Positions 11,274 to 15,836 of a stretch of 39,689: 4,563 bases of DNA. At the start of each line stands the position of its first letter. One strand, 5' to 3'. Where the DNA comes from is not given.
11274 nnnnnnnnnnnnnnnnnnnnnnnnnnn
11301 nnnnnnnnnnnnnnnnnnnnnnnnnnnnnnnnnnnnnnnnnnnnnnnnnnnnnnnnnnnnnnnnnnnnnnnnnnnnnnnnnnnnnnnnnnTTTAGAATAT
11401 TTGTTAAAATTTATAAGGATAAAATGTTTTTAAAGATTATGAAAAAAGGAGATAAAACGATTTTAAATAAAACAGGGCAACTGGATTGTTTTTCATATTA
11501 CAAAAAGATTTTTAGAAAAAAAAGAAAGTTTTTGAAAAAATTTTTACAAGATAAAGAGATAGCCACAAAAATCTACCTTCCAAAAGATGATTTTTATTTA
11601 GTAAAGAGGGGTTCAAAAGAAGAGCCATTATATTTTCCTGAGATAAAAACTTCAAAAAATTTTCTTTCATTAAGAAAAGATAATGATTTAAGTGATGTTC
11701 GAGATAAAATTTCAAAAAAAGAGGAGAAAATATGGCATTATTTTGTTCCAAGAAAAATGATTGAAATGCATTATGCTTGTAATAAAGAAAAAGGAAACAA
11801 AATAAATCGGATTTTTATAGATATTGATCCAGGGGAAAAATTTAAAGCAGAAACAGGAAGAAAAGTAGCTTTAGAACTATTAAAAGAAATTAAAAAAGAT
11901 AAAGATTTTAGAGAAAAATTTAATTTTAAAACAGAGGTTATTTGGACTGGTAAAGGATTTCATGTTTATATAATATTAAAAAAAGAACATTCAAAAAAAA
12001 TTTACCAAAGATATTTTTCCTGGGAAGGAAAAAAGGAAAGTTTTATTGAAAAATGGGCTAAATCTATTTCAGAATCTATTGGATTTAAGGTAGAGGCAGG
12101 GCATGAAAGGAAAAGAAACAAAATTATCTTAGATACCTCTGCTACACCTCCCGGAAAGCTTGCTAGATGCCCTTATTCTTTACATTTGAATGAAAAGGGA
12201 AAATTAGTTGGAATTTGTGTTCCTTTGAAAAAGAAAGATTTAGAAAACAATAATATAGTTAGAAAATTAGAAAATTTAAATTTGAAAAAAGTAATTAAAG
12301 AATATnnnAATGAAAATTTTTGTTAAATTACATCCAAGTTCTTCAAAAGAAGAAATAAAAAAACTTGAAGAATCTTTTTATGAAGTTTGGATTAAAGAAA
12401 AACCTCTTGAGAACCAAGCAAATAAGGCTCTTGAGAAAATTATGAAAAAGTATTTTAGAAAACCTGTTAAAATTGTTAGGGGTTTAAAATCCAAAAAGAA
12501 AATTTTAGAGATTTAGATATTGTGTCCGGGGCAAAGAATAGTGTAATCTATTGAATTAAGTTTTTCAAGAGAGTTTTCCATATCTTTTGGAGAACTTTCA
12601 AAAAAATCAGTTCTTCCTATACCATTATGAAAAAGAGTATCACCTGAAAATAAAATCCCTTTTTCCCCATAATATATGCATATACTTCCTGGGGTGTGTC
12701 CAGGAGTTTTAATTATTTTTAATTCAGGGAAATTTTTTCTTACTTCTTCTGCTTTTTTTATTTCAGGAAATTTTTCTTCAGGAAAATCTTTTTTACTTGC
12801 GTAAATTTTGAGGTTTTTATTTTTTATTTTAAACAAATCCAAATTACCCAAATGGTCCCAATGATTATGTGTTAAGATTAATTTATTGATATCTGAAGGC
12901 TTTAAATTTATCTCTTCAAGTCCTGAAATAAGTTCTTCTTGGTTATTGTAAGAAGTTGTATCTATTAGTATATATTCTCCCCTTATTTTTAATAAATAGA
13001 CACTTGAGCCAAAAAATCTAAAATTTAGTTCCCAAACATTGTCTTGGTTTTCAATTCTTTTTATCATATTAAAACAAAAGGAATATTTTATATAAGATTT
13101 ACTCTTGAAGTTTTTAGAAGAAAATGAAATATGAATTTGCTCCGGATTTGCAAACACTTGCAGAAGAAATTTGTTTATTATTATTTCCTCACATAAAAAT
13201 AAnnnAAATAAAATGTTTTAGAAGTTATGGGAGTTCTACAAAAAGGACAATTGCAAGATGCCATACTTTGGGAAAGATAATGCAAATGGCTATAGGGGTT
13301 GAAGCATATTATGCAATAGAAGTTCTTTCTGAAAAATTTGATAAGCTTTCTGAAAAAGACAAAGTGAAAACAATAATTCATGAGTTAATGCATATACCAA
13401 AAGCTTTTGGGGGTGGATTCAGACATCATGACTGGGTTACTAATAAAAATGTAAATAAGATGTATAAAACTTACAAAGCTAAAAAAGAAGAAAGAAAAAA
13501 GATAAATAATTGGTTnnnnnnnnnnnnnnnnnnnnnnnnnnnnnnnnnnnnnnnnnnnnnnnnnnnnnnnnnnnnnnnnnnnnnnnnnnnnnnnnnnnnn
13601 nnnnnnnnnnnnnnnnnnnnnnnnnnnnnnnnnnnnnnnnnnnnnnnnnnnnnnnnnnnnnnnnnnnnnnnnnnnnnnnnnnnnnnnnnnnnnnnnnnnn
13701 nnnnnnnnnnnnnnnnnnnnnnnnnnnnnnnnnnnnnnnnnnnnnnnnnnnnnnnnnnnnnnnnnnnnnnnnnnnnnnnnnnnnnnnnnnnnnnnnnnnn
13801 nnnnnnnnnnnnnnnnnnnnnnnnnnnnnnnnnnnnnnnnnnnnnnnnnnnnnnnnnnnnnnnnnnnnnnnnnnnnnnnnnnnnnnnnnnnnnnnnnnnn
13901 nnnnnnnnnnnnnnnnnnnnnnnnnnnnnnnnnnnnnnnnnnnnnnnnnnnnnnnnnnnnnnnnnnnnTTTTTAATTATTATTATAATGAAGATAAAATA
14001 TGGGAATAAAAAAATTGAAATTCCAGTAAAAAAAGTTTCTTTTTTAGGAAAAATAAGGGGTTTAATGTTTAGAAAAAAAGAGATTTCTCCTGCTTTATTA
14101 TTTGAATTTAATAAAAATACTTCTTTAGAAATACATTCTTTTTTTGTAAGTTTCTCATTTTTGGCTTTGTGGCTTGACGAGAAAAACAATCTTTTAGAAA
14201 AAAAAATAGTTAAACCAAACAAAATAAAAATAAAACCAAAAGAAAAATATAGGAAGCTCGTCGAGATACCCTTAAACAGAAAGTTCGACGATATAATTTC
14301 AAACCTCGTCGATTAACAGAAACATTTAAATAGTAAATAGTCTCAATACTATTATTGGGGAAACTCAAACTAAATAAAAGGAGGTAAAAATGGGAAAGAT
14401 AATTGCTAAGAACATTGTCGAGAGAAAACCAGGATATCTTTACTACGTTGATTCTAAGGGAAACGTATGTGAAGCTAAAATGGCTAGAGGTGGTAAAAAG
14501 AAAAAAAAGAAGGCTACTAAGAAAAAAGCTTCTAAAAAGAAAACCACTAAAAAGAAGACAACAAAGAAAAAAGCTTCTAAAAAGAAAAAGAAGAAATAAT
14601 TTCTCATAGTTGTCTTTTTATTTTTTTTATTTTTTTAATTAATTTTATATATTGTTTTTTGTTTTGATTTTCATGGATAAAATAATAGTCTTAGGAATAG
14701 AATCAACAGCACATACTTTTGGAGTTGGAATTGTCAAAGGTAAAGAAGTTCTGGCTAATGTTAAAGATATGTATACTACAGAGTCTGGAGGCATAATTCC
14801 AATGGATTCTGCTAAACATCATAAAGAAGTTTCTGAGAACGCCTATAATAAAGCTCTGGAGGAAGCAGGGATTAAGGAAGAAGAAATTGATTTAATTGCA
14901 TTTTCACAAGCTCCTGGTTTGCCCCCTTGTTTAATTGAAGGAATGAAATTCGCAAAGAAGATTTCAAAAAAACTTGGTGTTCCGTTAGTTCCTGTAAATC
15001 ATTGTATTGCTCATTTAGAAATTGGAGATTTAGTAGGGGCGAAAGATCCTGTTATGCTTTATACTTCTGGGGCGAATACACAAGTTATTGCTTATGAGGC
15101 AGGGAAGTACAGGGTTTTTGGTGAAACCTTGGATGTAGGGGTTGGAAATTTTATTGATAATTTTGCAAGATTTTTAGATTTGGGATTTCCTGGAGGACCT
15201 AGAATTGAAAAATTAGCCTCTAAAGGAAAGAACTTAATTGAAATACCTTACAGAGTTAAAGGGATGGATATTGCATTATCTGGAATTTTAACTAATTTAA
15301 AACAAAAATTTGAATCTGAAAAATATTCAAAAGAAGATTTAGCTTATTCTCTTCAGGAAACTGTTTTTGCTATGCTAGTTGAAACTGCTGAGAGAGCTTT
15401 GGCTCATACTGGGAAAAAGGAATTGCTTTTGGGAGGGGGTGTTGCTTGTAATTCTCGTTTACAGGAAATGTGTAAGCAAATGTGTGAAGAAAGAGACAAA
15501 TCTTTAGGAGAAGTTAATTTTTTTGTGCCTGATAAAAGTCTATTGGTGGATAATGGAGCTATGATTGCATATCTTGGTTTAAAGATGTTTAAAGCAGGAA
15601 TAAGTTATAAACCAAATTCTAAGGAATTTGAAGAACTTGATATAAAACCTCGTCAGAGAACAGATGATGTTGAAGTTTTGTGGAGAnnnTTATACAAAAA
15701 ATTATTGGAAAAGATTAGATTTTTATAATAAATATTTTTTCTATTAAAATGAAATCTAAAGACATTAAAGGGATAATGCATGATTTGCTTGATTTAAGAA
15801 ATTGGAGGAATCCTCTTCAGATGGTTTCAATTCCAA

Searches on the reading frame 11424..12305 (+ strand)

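Call 11: search_protein_families(library=pfam, proteins=[window:11424-12305:+], max_evalue=0.001)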
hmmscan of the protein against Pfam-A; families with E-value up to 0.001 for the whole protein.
window:11424-12305:+ (294 aa): 1 family
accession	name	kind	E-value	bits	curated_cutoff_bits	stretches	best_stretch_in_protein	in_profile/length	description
PF21686.3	LigD_Prim-Pol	-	9.7e-10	38.9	27.4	1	96-282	68-238/254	LigD, primase-polymerase domain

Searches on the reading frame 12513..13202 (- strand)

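Call 11: search_protein_families(library=pfam, proteins=[window:12513-13202:-], max_evalue=0.001)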
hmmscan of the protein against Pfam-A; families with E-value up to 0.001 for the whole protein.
window:12513-13202:- (229 aa): 3 families
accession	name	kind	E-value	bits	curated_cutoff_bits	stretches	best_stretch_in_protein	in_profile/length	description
PF00753.33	Lactamase_B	-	5.3e-33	115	22.7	1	63-227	3-196/196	Metallo-beta-lactamase superfamily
PF19583.5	ODP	-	1.7e-10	41.5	27.2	1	67-190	4-137/194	ODP family beta lactamase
PF12706.13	Lactamase_B_2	-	0.00017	21.7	27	1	100-137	26-64/200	Beta-lactamase superfamily domain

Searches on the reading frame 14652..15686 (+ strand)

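Call 11: search_protein_families(library=pfam, proteins=[window:14652-15686:+], max_evalue=0.001)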
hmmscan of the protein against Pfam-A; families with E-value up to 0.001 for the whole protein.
window:14652-15686:+ (345 aa): 3 families
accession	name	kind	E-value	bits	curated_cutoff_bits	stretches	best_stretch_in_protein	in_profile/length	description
PF00814.31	TsaD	-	1.8e-76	257.8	24.8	1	34-307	3-264/264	tRNA N6-adenosine threonylcarbamoyltransferase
PF22521.2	HypF_C_2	-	1.2e-09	38.7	27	1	184-282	122-221/241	Carbamoyltransferase, Kae1-like Domain, second subdomain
PF02543.21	Carbam_trans_N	-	0.00024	21.1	24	0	223-268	271-314/346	Carbamoyltransferase N-terminus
